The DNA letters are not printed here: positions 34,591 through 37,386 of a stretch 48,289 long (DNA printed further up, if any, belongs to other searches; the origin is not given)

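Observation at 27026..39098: Complete Trb/P-type T4SS operon with no coupling protein, relaxase, integrase or att repeats in view, set among core genes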

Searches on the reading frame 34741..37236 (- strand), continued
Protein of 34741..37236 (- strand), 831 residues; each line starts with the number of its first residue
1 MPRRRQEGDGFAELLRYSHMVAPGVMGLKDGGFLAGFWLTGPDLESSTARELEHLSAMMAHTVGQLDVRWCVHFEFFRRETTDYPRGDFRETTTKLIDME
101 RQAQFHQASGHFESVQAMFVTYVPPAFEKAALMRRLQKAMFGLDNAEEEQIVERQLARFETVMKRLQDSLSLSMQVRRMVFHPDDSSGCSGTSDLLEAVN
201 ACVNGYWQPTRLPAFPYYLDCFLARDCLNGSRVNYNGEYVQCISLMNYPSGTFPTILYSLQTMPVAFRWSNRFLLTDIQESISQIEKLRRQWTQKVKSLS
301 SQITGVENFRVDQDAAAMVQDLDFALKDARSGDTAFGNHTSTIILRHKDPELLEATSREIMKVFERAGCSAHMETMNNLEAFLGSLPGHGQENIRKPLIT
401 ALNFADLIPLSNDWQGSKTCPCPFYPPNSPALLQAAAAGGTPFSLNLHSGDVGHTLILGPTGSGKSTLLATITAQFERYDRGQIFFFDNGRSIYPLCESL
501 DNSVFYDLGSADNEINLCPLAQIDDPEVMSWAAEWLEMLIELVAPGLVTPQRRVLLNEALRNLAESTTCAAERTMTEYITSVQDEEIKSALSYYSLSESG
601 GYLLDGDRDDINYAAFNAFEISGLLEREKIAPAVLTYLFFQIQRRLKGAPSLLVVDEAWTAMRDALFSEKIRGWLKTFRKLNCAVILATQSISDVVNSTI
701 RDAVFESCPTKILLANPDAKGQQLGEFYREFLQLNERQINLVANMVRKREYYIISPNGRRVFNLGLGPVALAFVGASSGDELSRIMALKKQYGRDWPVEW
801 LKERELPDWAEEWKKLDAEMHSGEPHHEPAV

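Call 12: find_encoding_contigs(protein=P0012, flank=10000, max_places=3)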
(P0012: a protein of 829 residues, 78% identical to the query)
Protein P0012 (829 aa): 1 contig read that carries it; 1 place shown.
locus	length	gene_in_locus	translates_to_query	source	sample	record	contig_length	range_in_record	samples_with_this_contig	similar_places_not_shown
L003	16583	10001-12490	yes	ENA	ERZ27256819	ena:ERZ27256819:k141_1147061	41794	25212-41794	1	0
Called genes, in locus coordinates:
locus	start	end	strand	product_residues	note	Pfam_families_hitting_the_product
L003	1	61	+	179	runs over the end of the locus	PF04290:DctQ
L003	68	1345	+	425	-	PF06808:DctM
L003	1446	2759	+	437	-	PF00342:PGI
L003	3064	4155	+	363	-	PF01118:Semialdhyde_dh, PF02774:Semialdhyde_dhC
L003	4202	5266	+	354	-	PF03447:NAD_binding_3, PF00742:Homoserine_dh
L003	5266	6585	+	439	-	PF00696:AA_kinase, PF13840:ACT_7 (weak), PF01842:ACT (weak), PF22468:ACT_9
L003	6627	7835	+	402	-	PF00375:SDF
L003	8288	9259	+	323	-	PF00437:T2SSE, PF27713:UCP018868 (faint)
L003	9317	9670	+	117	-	PF04956:TrbC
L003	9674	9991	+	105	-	PF05101:VirB3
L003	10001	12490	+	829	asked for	PF27097:VirB4_TrbE_N, PF03135:CagE_TrbE_VirB, PF00005:ABC_tran (faint), PF19044:P-loop_TraG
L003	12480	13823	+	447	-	-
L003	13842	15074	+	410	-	-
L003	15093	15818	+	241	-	-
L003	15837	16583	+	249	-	?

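Call 14: find_related_loci(query=A1, collection=genome_contigs, flank=10000)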
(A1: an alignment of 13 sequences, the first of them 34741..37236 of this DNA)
Query A1 (831 aa) in genome_contigs; peptide patterns used: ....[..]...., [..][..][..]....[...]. (x = any residue, [..] = any of these).
600 stretches matched a pattern (row limit reached: there are more); 7 encode a relative of the query (tblastn E <= 1e-3); 7 distinct loci.
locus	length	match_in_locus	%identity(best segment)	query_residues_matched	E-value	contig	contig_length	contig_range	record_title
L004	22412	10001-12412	39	5-810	0e+0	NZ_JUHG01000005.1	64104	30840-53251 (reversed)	Rhizobium rhizogenes strain OV677 EX00DRAFT_scaffold00014.14_C, whole genome shotgun sequence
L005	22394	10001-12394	42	5-804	0e+0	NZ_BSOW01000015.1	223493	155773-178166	Bradyrhizobium iriomotense strain NBRC 102520 sequence015, whole genome shotgun sequence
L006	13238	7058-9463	36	5-817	3e-162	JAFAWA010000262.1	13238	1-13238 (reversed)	MAG: Terriglobia bacterium isolate CP_BM_RX_50 BM_RX_k147_8349575, whole genome shotgun sequence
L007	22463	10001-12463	37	3-806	9e-172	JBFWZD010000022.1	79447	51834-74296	MAG: Nitrospira sp. isolate CA_2019_TPBS_18 NODE_2414_length_79447_cov_14.686334_TPBS, whole genome shotgun sequence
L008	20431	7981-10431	36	5-806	6e-170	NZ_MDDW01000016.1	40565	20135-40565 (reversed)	Rhizobium sp. LCM 4573 contig_22, whole genome shotgun sequence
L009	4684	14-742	78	575-817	3e-125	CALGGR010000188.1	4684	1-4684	MAG TPA_asm: uncultured Fretibacterium sp. isolate ERR1278104_bin.105_CONCOCT_v1.1_MAG genome assembly, contig: ERZ84239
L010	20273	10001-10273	32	445-519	4e-6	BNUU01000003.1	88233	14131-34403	Spirochaetia bacterium MS495-87 DNA, sequence003, whole genome shotgun sequence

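Call 16: find_encoding_contigs(protein=P0027, flank=10000, max_places=2)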
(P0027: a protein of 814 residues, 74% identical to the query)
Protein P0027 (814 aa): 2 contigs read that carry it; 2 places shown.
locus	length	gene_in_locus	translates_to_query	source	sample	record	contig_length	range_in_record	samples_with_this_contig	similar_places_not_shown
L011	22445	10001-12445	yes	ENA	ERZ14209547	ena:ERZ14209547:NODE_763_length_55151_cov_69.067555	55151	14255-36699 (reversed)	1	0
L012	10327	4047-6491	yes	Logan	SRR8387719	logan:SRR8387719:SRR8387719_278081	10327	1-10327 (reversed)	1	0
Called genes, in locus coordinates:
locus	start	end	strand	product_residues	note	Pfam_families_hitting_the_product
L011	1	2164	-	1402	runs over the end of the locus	PF28553:WH_1, PF28554:DUF8437, PF04851:ResIII (weak), PF28555:Helicase_dom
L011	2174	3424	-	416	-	PF08401:ArdcN, PF18818:MPTase-PolyVal, PF18790:KfrB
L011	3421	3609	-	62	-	-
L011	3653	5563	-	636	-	PF03432:Relaxase, PF22863:TraI_middle, PF18821:LPD7, PF18790:KfrB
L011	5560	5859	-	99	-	PF21983:NikA-like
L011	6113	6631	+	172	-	-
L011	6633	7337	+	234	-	PF01656:CbiA (weak)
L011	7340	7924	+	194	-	-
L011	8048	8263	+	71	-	PF01381:HTH_3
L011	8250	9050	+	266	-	PF00437:T2SSE, PF27713:UCP018868 (weak), PF13245:AAA_19 (faint)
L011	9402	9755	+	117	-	-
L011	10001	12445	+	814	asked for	PF27097:VirB4_TrbE_N, PF03135:CagE_TrbE_VirB, PF13191:AAA_16 (faint), PF01935:DUF87 (faint), PF13401:AAA_22 (faint), PF25199:nSTAND_NTPase5 (faint), PF19044:P-loop_TraG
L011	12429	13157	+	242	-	-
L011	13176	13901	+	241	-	-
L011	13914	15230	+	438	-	PF04610:TrbL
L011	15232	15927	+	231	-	PF04335:VirB8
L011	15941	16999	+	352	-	PF03524:CagX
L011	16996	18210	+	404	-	PF03743:TrbI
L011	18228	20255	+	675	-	PF01751:Toprim, PF01131:Topoisom_bac, PF01396:Zn_ribbon_Top1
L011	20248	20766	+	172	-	PF10502:Peptidase_S26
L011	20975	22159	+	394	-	PF14659:Phage_int_SAM_3, PF22022:Phage_int_M (weak), PF00589:Phage_integrase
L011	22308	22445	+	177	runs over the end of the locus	-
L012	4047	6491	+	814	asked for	PF27097:VirB4_TrbE_N, PF03135:CagE_TrbE_VirB, PF13191:AAA_16 (faint), PF01935:DUF87 (faint), PF13401:AAA_22 (faint), PF25199:nSTAND_NTPase5 (faint), PF19044:P-loop_TraG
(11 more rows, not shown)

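Call 17: find_encoding_contigs(protein=P0010, flank=10000, max_places=2)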
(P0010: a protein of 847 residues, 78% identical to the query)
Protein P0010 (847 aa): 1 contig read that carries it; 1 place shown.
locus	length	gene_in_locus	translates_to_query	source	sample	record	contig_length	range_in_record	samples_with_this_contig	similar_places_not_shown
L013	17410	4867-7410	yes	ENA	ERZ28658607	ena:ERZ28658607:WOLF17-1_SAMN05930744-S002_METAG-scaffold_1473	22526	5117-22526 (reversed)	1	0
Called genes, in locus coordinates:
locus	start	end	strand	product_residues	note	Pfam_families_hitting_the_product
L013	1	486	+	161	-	?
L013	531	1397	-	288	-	PF00756:Esterase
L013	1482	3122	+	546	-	PF00884:Sulfatase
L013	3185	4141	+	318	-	PF00437:T2SSE, PF01580:FtsK_SpoIIIE (weak), PF12775:AAA_7 (faint)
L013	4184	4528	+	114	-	PF04956:TrbC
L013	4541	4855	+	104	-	PF05101:VirB3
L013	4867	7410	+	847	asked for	PF27097:VirB4_TrbE_N, PF13401:AAA_22 (faint), PF03135:CagE_TrbE_VirB, PF19044:P-loop_TraG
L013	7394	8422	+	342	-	-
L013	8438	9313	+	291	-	-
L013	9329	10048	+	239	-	-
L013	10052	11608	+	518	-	PF04610:TrbL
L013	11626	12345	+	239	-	PF04335:VirB8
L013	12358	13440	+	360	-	PF03524:CagX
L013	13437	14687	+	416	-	PF03743:TrbI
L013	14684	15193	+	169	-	PF10502:Peptidase_S26 (weak)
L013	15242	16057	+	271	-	PF00497:SBP_bac_3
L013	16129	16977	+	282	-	PF01050:MannoseP_isomer (faint), PF16867:DMSP_lyase (faint), PF07883:Cupin_2, PF02311:AraC_binding (faint), PF07883:Cupin_2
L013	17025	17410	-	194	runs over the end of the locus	-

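Call 18: find_encoding_contigs(protein=P0002, flank=10000, max_places=2)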
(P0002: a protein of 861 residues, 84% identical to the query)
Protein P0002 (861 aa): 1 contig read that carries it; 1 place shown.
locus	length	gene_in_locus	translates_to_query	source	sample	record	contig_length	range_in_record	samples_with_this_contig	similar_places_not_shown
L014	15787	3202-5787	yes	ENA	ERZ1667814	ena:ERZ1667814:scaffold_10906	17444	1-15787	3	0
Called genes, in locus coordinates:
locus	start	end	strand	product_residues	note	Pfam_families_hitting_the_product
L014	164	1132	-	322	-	PF00756:Esterase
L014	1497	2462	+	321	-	PF00437:T2SSE, PF27713:UCP018868 (weak)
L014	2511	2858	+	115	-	PF04956:TrbC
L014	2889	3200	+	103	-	PF05101:VirB3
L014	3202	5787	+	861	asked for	PF27097:VirB4_TrbE_N, PF03135:CagE_TrbE_VirB, PF00005:ABC_tran (faint), PF19044:P-loop_TraG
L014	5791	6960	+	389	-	-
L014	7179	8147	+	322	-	-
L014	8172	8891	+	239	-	-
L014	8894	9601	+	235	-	-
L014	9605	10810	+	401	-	PF04610:TrbL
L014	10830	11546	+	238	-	PF04335:VirB8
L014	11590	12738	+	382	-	PF03524:CagX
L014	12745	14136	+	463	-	PF03743:TrbI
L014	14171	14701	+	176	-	PF10502:Peptidase_S26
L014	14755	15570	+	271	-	PF00497:SBP_bac_3 (weak)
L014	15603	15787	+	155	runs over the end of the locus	-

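Call 19: find_encoding_contigs(protein=P0017, flank=10000, max_places=2)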
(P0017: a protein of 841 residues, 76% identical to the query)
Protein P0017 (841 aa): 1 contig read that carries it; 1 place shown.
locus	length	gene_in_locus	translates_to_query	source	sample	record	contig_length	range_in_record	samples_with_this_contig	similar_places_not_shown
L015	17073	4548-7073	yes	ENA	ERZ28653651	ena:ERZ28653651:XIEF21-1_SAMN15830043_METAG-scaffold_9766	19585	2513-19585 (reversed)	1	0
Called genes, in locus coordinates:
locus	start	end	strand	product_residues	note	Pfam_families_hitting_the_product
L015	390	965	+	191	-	-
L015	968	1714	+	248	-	PF01656:CbiA (weak)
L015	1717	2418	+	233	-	-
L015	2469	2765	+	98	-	PF12844:HTH_19 (weak), PF13560:HTH_31, PF01381:HTH_3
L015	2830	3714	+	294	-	PF00437:T2SSE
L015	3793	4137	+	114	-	PF04956:TrbC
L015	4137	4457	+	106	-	PF05101:VirB3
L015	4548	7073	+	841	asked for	PF27097:VirB4_TrbE_N, PF13401:AAA_22 (faint), PF03135:CagE_TrbE_VirB, PF19044:P-loop_TraG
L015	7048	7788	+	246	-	-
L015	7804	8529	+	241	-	-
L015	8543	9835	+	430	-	PF04610:TrbL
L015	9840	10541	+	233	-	PF04335:VirB8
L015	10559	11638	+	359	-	PF03524:CagX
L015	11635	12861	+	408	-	PF03743:TrbI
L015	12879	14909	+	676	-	PF01751:Toprim, PF01131:Topoisom_bac, PF01396:Zn_ribbon_Top1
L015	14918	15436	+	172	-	PF10502:Peptidase_S26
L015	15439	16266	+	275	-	PF04055:Radical_SAM (faint)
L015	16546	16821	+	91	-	PF13560:HTH_31 (weak), PF12844:HTH_19 (weak), PF01381:HTH_3 (weak)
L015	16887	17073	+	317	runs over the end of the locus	-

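Call 20: find_encoding_contigs(protein=P0021, flank=10000, max_places=2)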
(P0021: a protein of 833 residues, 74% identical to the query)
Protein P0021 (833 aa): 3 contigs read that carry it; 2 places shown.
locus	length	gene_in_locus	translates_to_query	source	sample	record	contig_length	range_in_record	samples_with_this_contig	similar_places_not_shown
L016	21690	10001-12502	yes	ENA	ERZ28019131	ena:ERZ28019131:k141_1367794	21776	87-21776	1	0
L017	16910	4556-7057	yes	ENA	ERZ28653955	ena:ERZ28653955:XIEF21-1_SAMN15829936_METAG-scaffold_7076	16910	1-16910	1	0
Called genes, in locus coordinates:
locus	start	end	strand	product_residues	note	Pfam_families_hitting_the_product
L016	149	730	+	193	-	PF00239:Resolvase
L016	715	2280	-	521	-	PF09820:AAA-ATPase_like, PF08011:PDDEXK_9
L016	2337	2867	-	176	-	-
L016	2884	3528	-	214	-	PF01656:CbiA, PF13614:AAA_31 (weak)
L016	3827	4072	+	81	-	-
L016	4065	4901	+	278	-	PF18790:KfrB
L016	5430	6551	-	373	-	PF03090:Replicase, PF08708:PriCT_1 (weak), PF13551:HTH_29 (faint), PF01527:HTH_Tnp_1 (faint), PF13518:HTH_28 (faint), PF13542:HTH_Tnp_ISL3 (faint), PF10668:Phage_terminase (faint), PF13384:HTH_23 (weak)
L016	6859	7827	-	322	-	PF00239:Resolvase, PF13551:HTH_29 (faint), PF02796:HTH_7, PF13384:HTH_23 (faint), PF13518:HTH_28 (faint)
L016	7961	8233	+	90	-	PF12844:HTH_19, PF13560:HTH_31, PF01381:HTH_3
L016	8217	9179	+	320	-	PF00437:T2SSE, PF27713:UCP018868 (weak)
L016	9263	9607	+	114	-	PF04956:TrbC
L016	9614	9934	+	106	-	PF05101:VirB3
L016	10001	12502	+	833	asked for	PF27097:VirB4_TrbE_N, PF13401:AAA_22 (faint), PF03135:CagE_TrbE_VirB, PF13191:AAA_16 (faint), PF19044:P-loop_TraG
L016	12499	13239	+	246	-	-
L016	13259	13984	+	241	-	-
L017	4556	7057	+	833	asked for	PF27097:VirB4_TrbE_N, PF13401:AAA_22 (faint), PF03135:CagE_TrbE_VirB, PF13191:AAA_16 (faint), PF19044:P-loop_TraG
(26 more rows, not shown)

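Call 24: find_encoding_contigs(protein=P0063, flank=10000, max_places=1)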
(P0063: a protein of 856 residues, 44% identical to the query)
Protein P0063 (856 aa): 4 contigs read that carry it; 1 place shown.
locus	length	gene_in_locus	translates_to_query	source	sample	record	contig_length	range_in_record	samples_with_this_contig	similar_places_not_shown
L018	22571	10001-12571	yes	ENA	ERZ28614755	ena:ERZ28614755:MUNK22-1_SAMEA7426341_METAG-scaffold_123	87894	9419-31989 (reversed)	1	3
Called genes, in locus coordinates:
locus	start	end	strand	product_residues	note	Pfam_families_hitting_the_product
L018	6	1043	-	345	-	PF04229:GrpB, PF00583:Acetyltransf_1, PF13673:Acetyltransf_10, PF13508:Acetyltransf_7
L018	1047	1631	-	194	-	PF02525:Flavodoxin_2, PF03358:FMN_red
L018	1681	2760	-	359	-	PF06224:AlkZ-like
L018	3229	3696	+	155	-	-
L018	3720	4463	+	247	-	-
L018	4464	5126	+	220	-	-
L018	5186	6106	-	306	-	PF01381:HTH_3, PF12844:HTH_19 (weak), PF13560:HTH_31 (weak)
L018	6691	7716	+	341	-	PF00437:T2SSE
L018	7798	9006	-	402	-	PF01548:DEDD_Tnp_IS110, PF02371:Transposase_20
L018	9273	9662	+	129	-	PF04956:TrbC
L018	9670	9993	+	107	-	PF05101:VirB3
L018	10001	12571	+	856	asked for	PF27097:VirB4_TrbE_N, PF03135:CagE_TrbE_VirB, PF19044:P-loop_TraG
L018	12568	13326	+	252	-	-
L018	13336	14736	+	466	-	PF04610:TrbL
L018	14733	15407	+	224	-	PF04335:VirB8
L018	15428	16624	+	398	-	PF03524:CagX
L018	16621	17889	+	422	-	PF03743:TrbI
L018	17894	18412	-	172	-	PF10502:Peptidase_S26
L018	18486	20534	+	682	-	PF01751:Toprim (weak), PF01131:Topoisom_bac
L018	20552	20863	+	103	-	-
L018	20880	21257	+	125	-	-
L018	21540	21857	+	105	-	PF01527:HTH_Tnp_1, PF13384:HTH_23 (weak), PF13518:HTH_28 (weak)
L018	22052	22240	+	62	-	-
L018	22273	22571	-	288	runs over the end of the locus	PF08843:AbiEii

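Call 25: find_encoding_contigs(protein=P0036, flank=10000, max_places=1)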
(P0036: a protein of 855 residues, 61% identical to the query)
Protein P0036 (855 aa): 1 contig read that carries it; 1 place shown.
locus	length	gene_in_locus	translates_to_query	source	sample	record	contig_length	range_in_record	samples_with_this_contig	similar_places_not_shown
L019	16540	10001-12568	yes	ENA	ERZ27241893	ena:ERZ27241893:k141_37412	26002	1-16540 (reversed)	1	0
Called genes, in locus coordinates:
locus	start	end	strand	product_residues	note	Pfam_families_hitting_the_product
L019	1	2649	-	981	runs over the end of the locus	PF03432:Relaxase, PF22863:TraI_middle, PF18821:LPD7, PF08401:ArdcN, PF18818:MPTase-PolyVal, PF18790:KfrB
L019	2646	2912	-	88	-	PF21983:NikA-like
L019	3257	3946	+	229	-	-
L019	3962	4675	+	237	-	PF01656:CbiA (weak)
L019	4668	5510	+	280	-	-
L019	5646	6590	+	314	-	-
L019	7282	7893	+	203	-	PF00239:Resolvase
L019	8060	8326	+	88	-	PF13560:HTH_31, PF01381:HTH_3, PF13443:HTH_26 (weak)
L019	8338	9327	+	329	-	PF00437:T2SSE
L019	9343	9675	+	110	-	PF04956:TrbC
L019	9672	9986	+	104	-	PF05101:VirB3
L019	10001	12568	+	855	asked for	PF27097:VirB4_TrbE_N, PF13401:AAA_22 (faint), PF03135:CagE_TrbE_VirB, PF12846:AAA_10 (faint), PF19044:P-loop_TraG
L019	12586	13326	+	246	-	-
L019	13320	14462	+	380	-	PF04610:TrbL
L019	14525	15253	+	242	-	PF04335:VirB8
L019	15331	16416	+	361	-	PF03524:CagX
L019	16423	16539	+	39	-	?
